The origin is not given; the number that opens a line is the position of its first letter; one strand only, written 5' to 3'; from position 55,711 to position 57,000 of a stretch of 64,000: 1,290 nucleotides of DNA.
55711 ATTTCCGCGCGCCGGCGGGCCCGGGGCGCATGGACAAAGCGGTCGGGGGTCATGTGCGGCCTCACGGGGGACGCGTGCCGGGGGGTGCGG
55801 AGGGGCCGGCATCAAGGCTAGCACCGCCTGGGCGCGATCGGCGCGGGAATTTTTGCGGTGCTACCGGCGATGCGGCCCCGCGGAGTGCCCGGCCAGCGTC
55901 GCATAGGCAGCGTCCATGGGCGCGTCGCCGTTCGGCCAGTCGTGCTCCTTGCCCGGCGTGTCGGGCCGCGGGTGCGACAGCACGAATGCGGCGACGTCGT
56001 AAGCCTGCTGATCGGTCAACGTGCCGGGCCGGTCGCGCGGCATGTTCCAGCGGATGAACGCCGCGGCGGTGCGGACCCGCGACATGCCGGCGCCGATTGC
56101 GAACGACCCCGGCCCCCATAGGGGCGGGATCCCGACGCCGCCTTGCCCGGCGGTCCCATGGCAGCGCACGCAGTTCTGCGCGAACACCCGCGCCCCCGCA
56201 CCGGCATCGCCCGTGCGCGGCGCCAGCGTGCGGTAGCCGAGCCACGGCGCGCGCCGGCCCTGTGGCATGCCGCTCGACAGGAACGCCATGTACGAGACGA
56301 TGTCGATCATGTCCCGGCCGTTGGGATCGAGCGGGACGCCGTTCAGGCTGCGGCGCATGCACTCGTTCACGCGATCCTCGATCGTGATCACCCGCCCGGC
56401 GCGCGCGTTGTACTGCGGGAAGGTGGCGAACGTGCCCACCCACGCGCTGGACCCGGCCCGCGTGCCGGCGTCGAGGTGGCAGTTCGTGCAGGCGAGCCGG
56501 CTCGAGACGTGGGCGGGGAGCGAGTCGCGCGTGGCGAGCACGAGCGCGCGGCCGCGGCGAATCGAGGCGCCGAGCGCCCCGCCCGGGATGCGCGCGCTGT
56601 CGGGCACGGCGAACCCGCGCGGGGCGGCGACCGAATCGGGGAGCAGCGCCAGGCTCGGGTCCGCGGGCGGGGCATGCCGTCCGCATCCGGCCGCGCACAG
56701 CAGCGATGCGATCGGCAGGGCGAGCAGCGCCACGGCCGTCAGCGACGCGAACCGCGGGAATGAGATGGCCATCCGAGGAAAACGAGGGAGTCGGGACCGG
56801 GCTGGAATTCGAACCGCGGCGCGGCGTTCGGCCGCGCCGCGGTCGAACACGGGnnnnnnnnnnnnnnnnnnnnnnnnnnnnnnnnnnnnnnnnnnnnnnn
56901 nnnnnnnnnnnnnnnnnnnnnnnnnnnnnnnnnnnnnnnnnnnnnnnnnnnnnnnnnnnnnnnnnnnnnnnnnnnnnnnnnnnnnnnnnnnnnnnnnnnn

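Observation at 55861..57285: TsdA-like diheme cytochrome c next to a signal-peptide-bearing DsrE-like protein: possible periplasmic sulfur-oxidation mini-module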

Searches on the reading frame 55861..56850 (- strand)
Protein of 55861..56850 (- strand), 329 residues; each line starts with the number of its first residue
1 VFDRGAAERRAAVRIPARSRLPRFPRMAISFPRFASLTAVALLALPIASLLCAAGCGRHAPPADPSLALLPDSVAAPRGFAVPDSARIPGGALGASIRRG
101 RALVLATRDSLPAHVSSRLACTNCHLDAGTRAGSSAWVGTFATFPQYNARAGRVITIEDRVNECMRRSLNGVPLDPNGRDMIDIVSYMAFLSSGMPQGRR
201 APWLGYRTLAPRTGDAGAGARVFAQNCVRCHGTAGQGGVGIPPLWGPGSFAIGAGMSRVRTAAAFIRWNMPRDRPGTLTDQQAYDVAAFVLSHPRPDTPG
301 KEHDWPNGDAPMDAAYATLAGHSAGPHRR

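Call 3: search_protein_families(library=pfam, proteins=[window:55861-56850:-], max_evalue=0.01)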
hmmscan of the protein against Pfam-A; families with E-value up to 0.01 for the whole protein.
window:55861-56850:- (329 aa): 4 families
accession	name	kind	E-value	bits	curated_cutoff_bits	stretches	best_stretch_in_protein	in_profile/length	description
PF21342.2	SoxA-TsdA_cyt-c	-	2.9e-14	53.2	27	1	118-196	14-87/88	SoxA/TsdA, cytochrome c domain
PF13442.11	Cytochrome_CBB3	-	1.8e-10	41.4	27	1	215-290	2-68/68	Cytochrome C oxidase, cbb3-type, subunit III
PF00034.26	Cytochrom_C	-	7.3e-10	40.5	21.3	1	218-292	3-88/90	Cytochrome c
PF14495.11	Cytochrom_C550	-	0.0078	16.4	27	0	215-232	25-42/136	Cytochrome c-550 domain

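Call 4: search_protein_families(library=ncbifam, proteins=[window:55861-56850:-], max_evalue=0.01)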
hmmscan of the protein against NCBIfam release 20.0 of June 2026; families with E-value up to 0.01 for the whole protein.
window:55861-56850:- (329 aa): 5 families
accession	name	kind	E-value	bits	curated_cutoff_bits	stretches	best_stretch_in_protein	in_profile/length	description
TIGR04484.1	thiosulf_SoxA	equivalog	6e-11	42.1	110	1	119-195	124-203/212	sulfur oxidation c-type cytochrome SoxA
NF050122.1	bc1_QcrC_actin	exception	1.9e-07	30.7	200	1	215-298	40-123/253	cytochrome bc1 complex diheme cytochrome c subunit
TIGR00782.1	ccoP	equivalog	9.9e-05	21.8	179.95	1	217-294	108-193/285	cytochrome-c oxidase, cbb3-type subunit III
NF045930.1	Cytc6PetJCyano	equivalog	0.0014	18.6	135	0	214-232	26-44/110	cytochrome c6 PetJ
NF045774.1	cytochro_C551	exception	0.0071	16.3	118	0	214-244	37-66/110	cytochrome c551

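Call 5: search_solved_structures(query=window:55861-56772:-, max_evalue=0.01, show_alignments=2)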
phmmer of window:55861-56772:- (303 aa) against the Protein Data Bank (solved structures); distinct sequences matched with E-value up to 0.01: 25.
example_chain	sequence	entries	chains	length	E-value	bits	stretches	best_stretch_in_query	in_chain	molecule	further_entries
4wqc_A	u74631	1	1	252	4.6e-52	180.5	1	54-271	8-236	Thiosulfate dehydrogenase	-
4v2k_A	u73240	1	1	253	2.6e-51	178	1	54-271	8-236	THIOSULFATE DEHYDROGENASE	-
4wq7_A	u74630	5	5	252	2.8e-51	177.9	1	54-271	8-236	Thiosulfate dehydrogenase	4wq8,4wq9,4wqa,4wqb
4wqd_A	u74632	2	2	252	4.3e-51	177.3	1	54-271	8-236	Thiosulfate dehydrogenase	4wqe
5lo9_A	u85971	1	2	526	1e-36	130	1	43-274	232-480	Cytochrome C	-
8smr_G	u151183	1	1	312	3.1e-11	46.4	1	188-266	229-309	Cbb3-type cytochrome c oxidase subunit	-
8snh_G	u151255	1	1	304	1.1e-10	44.6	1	186-264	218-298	Cbb3-type cytochrome c oxidase subunit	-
1h31_A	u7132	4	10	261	4e-10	42.7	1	93-171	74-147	DIHEME CYTOCHROME C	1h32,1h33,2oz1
3mk7_C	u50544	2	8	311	4.5e-08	35.9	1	188-267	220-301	Cytochrome c oxidase, cbb3-type, subunit P | Cbb3-type cytochrome c oxidase subunit CcoP1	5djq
6xkx_p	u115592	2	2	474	5.3e-07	32.4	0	190-235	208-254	Cbb3-type cytochrome c oxidase subunit CcoP,Cytochrome c-type cyt cy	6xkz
8hcr_C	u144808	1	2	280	1.1e-06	31.4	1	155-274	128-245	Cytochrome bc1 complex cytochrome c subunit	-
7e1v_O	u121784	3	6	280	1.1e-06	31.4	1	155-274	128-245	Cytochrome bc1 complex cytochrome c subunit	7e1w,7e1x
7rh5_O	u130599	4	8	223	2.6e-06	30.2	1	187-269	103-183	Cytochrome bc1 complex cytochrome c subunit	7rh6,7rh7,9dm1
6hwh_M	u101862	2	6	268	3.4e-06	29.8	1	188-269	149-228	Cytochrome bc1 complex cytochrome c subunit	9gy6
8ovc_O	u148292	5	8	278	3.9e-06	29.6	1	188-269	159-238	Cytochrome bc1 complex cytochrome c subunit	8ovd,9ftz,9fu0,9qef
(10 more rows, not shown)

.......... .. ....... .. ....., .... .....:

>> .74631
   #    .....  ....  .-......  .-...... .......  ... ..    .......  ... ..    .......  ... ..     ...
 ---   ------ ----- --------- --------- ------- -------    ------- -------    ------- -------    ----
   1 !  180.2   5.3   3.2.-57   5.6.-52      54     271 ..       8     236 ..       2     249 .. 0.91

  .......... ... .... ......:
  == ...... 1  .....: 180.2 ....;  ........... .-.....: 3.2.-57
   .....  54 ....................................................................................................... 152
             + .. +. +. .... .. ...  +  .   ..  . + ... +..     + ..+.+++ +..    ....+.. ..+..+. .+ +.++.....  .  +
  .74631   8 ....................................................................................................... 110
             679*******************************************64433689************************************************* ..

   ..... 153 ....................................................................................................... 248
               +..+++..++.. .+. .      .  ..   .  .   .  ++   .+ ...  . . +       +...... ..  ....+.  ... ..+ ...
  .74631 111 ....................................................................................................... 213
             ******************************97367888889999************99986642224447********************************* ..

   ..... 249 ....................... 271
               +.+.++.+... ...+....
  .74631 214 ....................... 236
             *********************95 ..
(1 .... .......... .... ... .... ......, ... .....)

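Call 72: find_homologous_proteins(query=window:55864-56772:-, max_evalue=1e-10)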
Query window:55864-56772:- (303 aa): 3028 proteins with E <= 1e-10 among 8000 candidates; the best 120 are listed.
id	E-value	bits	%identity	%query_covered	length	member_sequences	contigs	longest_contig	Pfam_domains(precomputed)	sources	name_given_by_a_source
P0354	1.0e-200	684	100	100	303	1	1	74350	PF21342.3,PF13442.12,PF00034.27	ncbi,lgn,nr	ncbi:MAG TPA: c-type cytochrome [Candidatus Eisenbacteria bacterium]|nr:c-type cytochrome [Candidatu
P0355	3.0e-176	603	89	100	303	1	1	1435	PF21342.3,PF13442.12,PF00034.27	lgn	-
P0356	3.2e-139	482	73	96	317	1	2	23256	PF21342.3,PF13442.12,PF00034.27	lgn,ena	-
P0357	1.8e-138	479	77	93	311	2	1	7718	PF21342.3,PF13442.12,PF00034.27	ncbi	-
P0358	3.7e-132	458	74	89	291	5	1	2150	PF21342.3,PF13442.12,PF00034.27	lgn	-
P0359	1.1e-129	450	72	92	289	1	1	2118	PF21342.3,PF13442.12,PF00034.27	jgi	jgi:thiosulfate dehydrogenase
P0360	1.1e-128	447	72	92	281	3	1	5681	PF21342.3,PF13442.12,PF00034.27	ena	-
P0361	6.2e-128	445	71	91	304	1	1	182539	PF21342.3,PF13442.12,PF00034.27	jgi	jgi:thiosulfate dehydrogenase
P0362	8.3e-127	441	72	91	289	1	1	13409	PF21342.3,PF13442.12,PF00034.27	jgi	jgi:thiosulfate dehydrogenase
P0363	1.7e-126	440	72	91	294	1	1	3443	PF21342.3,PF13442.12,PF00034.27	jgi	jgi:thiosulfate dehydrogenase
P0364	2.7e-125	436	69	97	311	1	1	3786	PF21342.3,PF13442.12,PF00034.27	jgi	jgi:thiosulfate dehydrogenase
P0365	1.5e-124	433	67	95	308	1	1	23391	PF21342.3,PF13442.12,PF00034.27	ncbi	-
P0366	3.4e-124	432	68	91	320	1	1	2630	PF21342.3,PF13442.12,PF00034.27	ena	-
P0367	3.7e-123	429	68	92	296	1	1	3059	PF21342.3,PF13442.12,PF00034.27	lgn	-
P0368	7.7e-121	421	70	92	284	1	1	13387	PF21342.3,PF13442.12,PF00034.27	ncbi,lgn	-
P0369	1.5e-120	420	70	89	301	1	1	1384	PF21342.3,PF13442.12,PF00034.27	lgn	-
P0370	2.5e-119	416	67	89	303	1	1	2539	PF21342.3,PF13442.12,PF00034.27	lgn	-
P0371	4.4e-119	415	67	92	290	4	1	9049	PF21342.3,PF13442.12,PF00034.27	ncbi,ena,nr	ncbi:MAG TPA: c-type cytochrome [Gemmatimonadales bacterium]|nr:c-type cytochrome [Gemmatimonadales 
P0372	5.7e-119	415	72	83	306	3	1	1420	PF21342.3,PF13442.12,PF00034.27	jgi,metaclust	metaclust:\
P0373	1.2e-118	414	70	87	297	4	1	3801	PF21342.3,PF13442.12,PF00034.27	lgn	-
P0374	3.9e-118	412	73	81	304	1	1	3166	PF21342.3,PF13442.12,PF00034.27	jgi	jgi:thiosulfate dehydrogenase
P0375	6.0e-117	408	72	81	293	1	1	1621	PF21342.3,PF13442.12,PF00034.27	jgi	jgi:thiosulfate dehydrogenase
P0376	1.5e-115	404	70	80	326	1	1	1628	PF21342.3,PF13442.12,PF00034.27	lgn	-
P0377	1.5e-115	404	69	87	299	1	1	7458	PF21342.3,PF13442.12,PF00034.27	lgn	-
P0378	2.6e-115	403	71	83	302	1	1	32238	PF21342.3,PF13442.12,PF00034.27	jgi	jgi:thiosulfate dehydrogenase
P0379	3.9e-115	402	71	82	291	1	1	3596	PF21342.3,PF13442.12,PF00034.27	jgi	jgi:thiosulfate dehydrogenase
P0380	4.6e-115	402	70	82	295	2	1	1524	PF21342.3,PF13442.12,PF00034.27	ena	-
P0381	5.6e-115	402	70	84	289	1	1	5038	PF21342.3,PF13442.12,PF00034.27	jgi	jgi:thiosulfate dehydrogenase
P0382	6.4e-114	398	70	85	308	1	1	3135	PF21342.3,PF13442.12,PF00034.27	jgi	jgi:thiosulfate dehydrogenase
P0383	7.5e-114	398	68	83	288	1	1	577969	PF21342.3,PF13442.12,PF00034.27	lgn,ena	-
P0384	1.1e-113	398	71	82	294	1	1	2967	PF21342.3,PF13442.12,PF00034.27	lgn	-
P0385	2.7e-113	396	72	79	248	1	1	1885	PF21342.3,PF13442.12,PF00034.27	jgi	jgi:thiosulfate dehydrogenase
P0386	3.7e-113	396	71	81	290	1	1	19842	PF21342.3,PF13442.12,PF00034.27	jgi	jgi:thiosulfate dehydrogenase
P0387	3.8e-113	396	71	82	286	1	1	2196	PF21342.3,PF13442.12,PF00034.27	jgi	jgi:thiosulfate dehydrogenase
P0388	5.8e-113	395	68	83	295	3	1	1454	PF21342.3,PF13442.12,PF00034.27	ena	-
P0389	6.1e-113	395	68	82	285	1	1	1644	PF21342.3,PF13442.12,PF00034.27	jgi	-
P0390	1.8e-112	394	68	84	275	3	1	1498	PF21342.3,PF13442.12,PF00034.27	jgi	jgi:thiosulfate dehydrogenase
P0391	2.6e-112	393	65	94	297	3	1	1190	PF21342.3,PF13442.12,PF00034.27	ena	-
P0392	7.7e-112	392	70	83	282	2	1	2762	PF21342.3,PF13442.12,PF00034.27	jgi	jgi:thiosulfate dehydrogenase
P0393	9.8e-112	391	67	85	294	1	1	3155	PF21342.3,PF13442.12,PF00034.27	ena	-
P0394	1.1e-111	391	69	82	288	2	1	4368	PF21342.3,PF13442.12,PF00034.27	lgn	-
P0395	1.3e-111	391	65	95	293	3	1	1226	PF21342.3,PF13442.12,PF00034.27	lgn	-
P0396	1.8e-111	390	66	84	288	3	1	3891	PF21342.3,PF13442.12,PF00034.27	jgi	jgi:thiosulfate dehydrogenase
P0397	2.6e-111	390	69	83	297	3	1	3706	PF21342.3,PF13442.12,PF00034.27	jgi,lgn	jgi:thiosulfate dehydrogenase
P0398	1.3e-110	388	70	81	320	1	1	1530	PF21342.3,PF13442.12,PF00034.27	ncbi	-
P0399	2.4e-110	387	69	82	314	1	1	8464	PF21342.3,PF13442.12,PF00034.27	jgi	jgi:thiosulfate dehydrogenase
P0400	3.2e-110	386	68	83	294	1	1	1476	PF21342.3,PF13442.12,PF00034.27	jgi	jgi:thiosulfate dehydrogenase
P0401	5.2e-110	386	69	82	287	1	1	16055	PF21342.3,PF13442.12,PF00034.27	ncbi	ncbi:MAG: c-type cytochrome [Candidatus Eiseniibacteriota bacterium]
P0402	7.3e-110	385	68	83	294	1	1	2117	PF21342.3,PF13442.12,PF00034.27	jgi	jgi:thiosulfate dehydrogenase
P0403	1.1e-109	385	67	85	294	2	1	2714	PF21342.3,PF13442.12,PF00034.27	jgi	-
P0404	1.8e-109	384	68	83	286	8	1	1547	PF21342.3,PF13442.12,PF00034.27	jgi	jgi:thiosulfate dehydrogenase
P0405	2.1e-109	384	61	96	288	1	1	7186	PF21342.3,PF13442.12,PF00034.27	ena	-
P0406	3.5e-109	383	72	79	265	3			PF21342.3,PF13442.12,PF00034.27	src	-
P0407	3.9e-109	383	61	96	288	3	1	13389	PF21342.3,PF13442.12,PF00034.27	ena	-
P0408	8.2e-109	382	69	83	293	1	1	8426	PF21342.3,PF13442.12,PF00034.27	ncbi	-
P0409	3.5e-108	380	63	93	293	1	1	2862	PF21342.3,PF13442.12,PF00034.27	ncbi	-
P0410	3.9e-108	379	69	82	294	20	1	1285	PF21342.3,PF13442.12,PF00034.27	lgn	-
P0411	2.4e-107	377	63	84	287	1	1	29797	PF21342.3,PF13442.12,PF00034.27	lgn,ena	-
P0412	5.6e-107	376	66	80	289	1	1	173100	PF21342.3,PF13442.12,PF00034.27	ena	-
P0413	6.9e-107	375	69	82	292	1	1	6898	PF21342.3,PF13442.12,PF00034.27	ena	-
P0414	1.5e-106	374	67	84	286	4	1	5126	PF21342.3,PF13442.12,PF00034.27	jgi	jgi:thiosulfate dehydrogenase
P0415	1.7e-106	374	71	77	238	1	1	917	PF21342.3,PF13442.12,PF00034.27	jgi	jgi:thiosulfate dehydrogenase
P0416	2.8e-105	370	67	83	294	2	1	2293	PF21342.3,PF13442.12,PF00034.27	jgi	-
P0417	3.1e-105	370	66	82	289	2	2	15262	PF21342.3,PF13442.12,PF00034.27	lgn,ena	-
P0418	6.6e-105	369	59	96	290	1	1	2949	PF21342.3,PF13442.12,PF00034.27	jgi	jgi:thiosulfate dehydrogenase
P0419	1.6e-103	364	69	78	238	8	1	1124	PF21342.3,PF13442.12,PF00034.27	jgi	jgi:thiosulfate dehydrogenase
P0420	5.8e-103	362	63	82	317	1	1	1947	PF21342.3,PF13442.12,PF00034.27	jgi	jgi:thiosulfate dehydrogenase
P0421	5.4e-102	359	66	81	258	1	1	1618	PF21342.3,PF13442.12,PF00034.27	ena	-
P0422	1.7e-100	354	65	78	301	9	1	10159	PF21342.3,PF13442.12,PF00034.27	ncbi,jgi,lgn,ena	-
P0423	2.3e-100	354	66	77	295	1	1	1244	PF21342.3,PF13442.12,PF00034.27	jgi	-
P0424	6.2e-100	353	65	78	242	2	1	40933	PF21342.3,PF13442.12,PF00034.27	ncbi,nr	ncbi:MAG TPA: c-type cytochrome [Candidatus Saccharimonadales bacterium]|nr:c-type cytochrome [Candi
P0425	6.2e-98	346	57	92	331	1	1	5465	PF21342.3,PF13442.12,PF00034.27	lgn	-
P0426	1.2e-97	345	61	84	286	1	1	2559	PF21342.3,PF13442.12,PF00034.27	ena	-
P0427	3.2e-96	340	61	79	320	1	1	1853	PF21342.3,PF13442.12,PF00034.27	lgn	-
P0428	1.5e-94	335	62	77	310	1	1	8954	PF21342.3,PF13442.12,PF00034.27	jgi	jgi:thiosulfate dehydrogenase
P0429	2.1e-94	334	64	77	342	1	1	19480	PF21342.3,PF13442.12,PF00034.27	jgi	jgi:thiosulfate dehydrogenase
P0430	2.1e-94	334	61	81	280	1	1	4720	PF21342.3,PF13442.12,PF00034.27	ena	-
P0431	3.0e-94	334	61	82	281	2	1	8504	PF21342.3,PF13442.12,PF00034.27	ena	-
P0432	4.7e-94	333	60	80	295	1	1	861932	PF21342.3,PF13442.12,PF00034.27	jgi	jgi:thiosulfate dehydrogenase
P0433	2.6e-93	331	62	79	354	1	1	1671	PF21342.3,PF13442.12,PF00034.27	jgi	jgi:thiosulfate dehydrogenase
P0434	4.9e-93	330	59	80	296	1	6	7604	PF21342.3,PF13442.12,PF00034.27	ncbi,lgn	-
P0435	5.8e-92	326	60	84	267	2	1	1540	PF21342.3,PF13442.12,PF00034.27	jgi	-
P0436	1.3e-91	325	61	80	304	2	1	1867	PF21342.3,PF13442.12,PF00034.27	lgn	-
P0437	1.5e-91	325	54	92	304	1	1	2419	PF21342.3,PF13442.12,PF00034.27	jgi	jgi:thiosulfate dehydrogenase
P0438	1.7e-91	325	60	80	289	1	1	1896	PF21342.3,PF13442.12,PF00034.27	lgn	-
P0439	3.0e-91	324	61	80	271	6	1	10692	PF21342.3,PF13442.12,PF00034.27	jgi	-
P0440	3.7e-91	324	63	81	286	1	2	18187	PF21342.3,PF13442.12,PF00034.27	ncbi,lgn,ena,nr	ncbi:MAG TPA: c-type cytochrome [Gemmatimonadales bacterium]|nr:c-type cytochrome [Gemmatimonadales 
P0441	4.6e-91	323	61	79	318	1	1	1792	PF21342.3,PF13442.12,PF00034.27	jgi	jgi:thiosulfate dehydrogenase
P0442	5.4e-91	323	55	92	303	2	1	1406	PF21342.3,PF13442.12,PF00034.27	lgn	-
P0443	6.4e-91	323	57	96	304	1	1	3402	PF21342.3,PF13442.12,PF00034.27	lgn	-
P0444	1.2e-90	322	58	80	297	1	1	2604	PF21342.3,PF13442.12,PF00034.27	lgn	-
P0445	1.3e-90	322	63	79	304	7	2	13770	PF21342.3,PF13442.12,PF00034.27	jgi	jgi:thiosulfate dehydrogenase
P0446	1.3e-90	322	60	83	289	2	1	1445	PF21342.3,PF13442.12,PF00034.27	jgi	-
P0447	1.5e-90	322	62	79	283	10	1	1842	PF21342.3,PF13442.12,PF00034.27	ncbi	-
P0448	1.5e-90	322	61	83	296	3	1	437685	PF21342.3,PF13442.12,PF00034.27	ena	-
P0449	1.6e-90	322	54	92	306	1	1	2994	PF21342.3,PF13442.12,PF00034.27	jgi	jgi:thiosulfate dehydrogenase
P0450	1.8e-90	321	59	81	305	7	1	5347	PF21342.3,PF13442.12,PF00034.27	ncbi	ncbi:MAG TPA: c-type cytochrome [Gemmatimonadaceae bacterium]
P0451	4.0e-90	320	56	92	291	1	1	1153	PF21342.3,PF13442.12,PF00034.27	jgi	jgi:thiosulfate dehydrogenase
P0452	4.7e-90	320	64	81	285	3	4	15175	PF21342.3,PF13442.12,PF00034.27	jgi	jgi:thiosulfate dehydrogenase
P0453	4.7e-90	320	56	97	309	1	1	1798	PF21342.3,PF13442.12,PF00034.27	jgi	jgi:thiosulfate dehydrogenase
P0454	5.2e-90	320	56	93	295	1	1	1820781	PF21342.3,PF13442.12,PF00034.27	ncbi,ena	-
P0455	6.1e-90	320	54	97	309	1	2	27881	PF21342.3,PF13442.12,PF00034.27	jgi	jgi:thiosulfate dehydrogenase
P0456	6.1e-90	320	58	82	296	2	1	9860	PF21342.3,PF13442.12,PF00034.27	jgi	jgi:thiosulfate dehydrogenase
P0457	9.4e-90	319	56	91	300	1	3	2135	PF21342.3,PF13442.12,PF00034.27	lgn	-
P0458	1.2e-89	319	61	79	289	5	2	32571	PF21342.3,PF13442.12,PF00034.27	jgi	jgi:thiosulfate dehydrogenase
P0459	1.4e-89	319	57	84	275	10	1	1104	PF21342.3,PF13442.12,PF00034.27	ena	-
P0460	1.4e-89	319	57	82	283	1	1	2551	PF21342.3,PF13442.12,PF00034.27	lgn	-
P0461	1.7e-89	318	63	80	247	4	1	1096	PF21342.3,PF13442.12,PF00034.27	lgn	-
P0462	2.1e-89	318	60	80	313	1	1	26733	PF21342.3,PF13442.12,PF00034.27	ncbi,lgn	ncbi:MAG TPA: c-type cytochrome [Gemmatimonadaceae bacterium]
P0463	3.1e-89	317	73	63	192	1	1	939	PF21342.3,PF13442.12,PF00034.27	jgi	jgi:thiosulfate dehydrogenase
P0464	3.5e-89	317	62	78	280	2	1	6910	PF21342.3,PF13442.12,PF00034.27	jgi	jgi:thiosulfate dehydrogenase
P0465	4.1e-89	317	59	82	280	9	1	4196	PF21342.3,PF13442.12,PF00034.27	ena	-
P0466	4.1e-89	317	53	94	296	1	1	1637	PF21342.3,PF13442.12,PF00034.27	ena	-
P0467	5.1e-89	317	57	83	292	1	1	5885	PF21342.3,PF13442.12,PF00034.27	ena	-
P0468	7.6e-89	316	63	78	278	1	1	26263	PF21342.3,PF13442.12,PF00034.27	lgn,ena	-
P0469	8.4e-89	316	59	77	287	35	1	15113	PF21342.3,PF13442.12,PF00034.27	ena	-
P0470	8.5e-89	316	60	82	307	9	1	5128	PF21342.3,PF13442.12,PF00034.27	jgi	jgi:thiosulfate dehydrogenase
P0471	9.1e-89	316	61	82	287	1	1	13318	PF21342.3,PF13442.12,PF00034.27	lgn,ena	-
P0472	9.7e-89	316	55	94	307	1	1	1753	PF21342.3,PF13442.12,PF00034.27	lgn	-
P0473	9.9e-89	316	55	94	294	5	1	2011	PF21342.3,PF13442.12,PF00034.27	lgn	-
